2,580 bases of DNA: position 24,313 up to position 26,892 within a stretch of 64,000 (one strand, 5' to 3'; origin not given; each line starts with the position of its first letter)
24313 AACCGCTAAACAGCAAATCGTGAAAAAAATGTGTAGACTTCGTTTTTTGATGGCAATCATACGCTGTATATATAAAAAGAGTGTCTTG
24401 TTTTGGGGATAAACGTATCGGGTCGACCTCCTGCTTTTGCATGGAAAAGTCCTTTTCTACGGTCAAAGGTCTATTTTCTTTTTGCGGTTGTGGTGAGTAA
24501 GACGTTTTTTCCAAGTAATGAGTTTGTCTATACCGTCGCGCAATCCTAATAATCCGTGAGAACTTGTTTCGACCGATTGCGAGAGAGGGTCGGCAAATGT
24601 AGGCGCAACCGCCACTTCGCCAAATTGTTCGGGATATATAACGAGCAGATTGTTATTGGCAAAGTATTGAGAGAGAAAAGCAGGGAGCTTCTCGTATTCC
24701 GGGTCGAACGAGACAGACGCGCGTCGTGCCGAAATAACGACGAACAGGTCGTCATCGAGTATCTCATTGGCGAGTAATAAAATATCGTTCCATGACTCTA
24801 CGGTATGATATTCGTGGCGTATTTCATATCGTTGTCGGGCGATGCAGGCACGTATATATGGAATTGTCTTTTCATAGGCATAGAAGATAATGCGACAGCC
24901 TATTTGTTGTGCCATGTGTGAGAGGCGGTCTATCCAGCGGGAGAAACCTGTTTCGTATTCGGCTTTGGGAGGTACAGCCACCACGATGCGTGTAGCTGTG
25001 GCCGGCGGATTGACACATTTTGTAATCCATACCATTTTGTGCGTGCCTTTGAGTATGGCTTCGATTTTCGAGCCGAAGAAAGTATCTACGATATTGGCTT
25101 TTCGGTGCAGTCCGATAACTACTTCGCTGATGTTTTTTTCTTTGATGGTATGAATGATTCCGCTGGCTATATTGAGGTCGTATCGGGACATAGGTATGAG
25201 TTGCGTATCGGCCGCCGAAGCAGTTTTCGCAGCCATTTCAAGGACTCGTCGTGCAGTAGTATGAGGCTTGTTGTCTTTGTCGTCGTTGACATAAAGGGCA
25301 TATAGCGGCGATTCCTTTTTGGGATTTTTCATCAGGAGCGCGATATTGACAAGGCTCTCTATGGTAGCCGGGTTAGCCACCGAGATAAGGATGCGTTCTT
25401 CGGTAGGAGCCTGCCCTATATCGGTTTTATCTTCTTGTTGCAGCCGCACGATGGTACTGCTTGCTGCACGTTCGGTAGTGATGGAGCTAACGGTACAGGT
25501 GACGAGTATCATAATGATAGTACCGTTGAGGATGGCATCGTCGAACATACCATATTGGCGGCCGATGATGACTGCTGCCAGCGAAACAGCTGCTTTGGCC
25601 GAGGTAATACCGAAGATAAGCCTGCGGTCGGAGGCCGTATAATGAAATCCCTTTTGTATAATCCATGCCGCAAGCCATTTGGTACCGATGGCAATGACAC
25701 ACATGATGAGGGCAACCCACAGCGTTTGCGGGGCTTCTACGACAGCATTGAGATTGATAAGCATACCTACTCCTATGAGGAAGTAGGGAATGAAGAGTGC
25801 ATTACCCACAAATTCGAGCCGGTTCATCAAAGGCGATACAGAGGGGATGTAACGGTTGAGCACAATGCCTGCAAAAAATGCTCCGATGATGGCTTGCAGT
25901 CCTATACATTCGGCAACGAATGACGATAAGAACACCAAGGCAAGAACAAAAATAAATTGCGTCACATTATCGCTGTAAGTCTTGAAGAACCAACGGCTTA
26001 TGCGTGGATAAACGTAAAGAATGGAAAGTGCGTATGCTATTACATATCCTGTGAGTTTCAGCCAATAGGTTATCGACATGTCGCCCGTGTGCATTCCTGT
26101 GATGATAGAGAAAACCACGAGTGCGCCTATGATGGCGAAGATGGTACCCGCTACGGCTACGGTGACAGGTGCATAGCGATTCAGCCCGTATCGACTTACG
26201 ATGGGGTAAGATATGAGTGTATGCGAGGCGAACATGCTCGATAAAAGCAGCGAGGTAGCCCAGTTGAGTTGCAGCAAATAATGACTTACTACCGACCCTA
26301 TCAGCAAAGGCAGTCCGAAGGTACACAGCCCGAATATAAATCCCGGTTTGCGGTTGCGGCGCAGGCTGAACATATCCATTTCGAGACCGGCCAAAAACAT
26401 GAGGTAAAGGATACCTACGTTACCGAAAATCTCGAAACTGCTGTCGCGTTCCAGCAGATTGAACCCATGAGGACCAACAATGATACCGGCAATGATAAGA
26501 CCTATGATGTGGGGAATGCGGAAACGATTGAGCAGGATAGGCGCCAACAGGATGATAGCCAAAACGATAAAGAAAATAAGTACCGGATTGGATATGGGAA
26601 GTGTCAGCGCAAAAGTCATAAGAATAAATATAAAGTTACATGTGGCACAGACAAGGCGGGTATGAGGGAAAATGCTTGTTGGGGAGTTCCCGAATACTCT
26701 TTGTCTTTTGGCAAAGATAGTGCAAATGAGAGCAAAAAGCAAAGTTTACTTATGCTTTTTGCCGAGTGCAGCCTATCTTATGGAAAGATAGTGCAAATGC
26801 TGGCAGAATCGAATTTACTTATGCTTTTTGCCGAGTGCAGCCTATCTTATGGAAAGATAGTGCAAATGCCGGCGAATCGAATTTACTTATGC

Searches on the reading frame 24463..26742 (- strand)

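Call 97: search_protein_families(library=ncbifam, proteins=[window:24463-26742:-], max_evalue=0.00001)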
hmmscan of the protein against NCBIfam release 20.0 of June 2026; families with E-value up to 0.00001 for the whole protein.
window:24463-26742:- (759 aa): 7 families
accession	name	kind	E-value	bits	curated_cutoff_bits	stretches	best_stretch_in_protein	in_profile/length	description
TIGR00932.1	2a37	subfamily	4.9e-34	118.1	238.3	1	65-330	5-275/275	monovalent cation:proton antiporter-2 (CPA2) family protein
NF002973.0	PRK03659.1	equivalog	3.5e-17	62.2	804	1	57-424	12-370/602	glutathione-regulated potassium-efflux system protein KefB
NF002924.0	PRK03562.1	equivalog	1.1e-15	57.2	752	1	58-393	11-344/623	glutathione-regulated potassium-efflux system protein KefC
NF045626.1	FeTrans_MagA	equivalog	1.1e-08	34.5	700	1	59-348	13-302/386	iron transporter MagA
NF007950.1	PRK10669.1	equivalog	1.2e-07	31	700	1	59-477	15-438/547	YbaL family putative K(+) efflux transporter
NF038185.1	KdpD_non_kinase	exception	1.6e-07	30.9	550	1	433-570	229-365/373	KdpD-like non-kinase potassium sensor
NF003716.0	PRK05326.1-3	equivalog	8.4e-07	27.8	355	1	52-448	6-408/499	potassium/proton antiporter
